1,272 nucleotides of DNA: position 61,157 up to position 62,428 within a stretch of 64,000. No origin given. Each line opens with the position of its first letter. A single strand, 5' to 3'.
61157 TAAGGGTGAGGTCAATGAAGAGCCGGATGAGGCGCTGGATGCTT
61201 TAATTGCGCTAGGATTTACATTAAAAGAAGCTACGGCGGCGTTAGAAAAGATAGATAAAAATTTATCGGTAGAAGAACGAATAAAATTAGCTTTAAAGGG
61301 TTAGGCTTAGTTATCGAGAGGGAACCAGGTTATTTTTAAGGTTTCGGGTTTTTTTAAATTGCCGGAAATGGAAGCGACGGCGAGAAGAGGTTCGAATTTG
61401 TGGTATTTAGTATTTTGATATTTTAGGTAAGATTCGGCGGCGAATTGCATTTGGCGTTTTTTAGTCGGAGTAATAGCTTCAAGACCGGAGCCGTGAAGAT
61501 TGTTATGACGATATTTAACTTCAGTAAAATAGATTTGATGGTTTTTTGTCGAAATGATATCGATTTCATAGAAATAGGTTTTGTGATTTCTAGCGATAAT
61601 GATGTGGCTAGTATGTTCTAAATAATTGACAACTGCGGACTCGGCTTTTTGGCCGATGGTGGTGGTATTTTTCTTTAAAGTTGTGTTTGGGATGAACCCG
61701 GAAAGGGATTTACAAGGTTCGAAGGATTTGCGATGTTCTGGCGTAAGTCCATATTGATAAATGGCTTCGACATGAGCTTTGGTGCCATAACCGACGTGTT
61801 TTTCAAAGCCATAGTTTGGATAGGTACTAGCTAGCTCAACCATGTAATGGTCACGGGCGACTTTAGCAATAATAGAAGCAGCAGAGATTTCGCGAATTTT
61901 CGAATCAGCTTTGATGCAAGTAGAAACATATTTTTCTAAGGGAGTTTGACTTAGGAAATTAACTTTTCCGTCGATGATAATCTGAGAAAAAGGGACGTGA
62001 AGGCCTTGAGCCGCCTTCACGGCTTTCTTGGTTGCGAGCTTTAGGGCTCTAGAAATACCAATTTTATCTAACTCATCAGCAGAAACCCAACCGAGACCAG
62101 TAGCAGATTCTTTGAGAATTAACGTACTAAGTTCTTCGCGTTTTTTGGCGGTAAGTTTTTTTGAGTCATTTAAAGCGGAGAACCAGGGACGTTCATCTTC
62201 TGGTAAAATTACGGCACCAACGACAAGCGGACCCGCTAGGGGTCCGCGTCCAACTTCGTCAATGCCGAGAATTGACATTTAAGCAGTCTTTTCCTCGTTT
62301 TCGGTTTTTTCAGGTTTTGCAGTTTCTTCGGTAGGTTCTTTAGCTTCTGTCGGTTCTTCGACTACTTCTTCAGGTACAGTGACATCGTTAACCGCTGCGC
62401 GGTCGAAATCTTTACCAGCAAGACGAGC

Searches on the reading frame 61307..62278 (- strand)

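Call 54: search_protein_families(library=pfam, proteins=[window:61307-62278:-], max_evalue=0.001)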
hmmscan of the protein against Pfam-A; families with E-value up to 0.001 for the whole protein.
window:61307-62278:- (323 aa): 3 families
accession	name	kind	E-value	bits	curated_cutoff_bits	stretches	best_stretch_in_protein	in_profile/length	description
PF01351.25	RNase_HII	-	1.1e-38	133.5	25.8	1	4-188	1-198/199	Ribonuclease HII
PF02021.23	UPF0102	-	9.3e-17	61.6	23.6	1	212-286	1-71/80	Uncharacterised protein family UPF0102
PF08378.17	NERD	-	0.00077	20.4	22.1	0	209-269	2-69/111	Nuclease-related domain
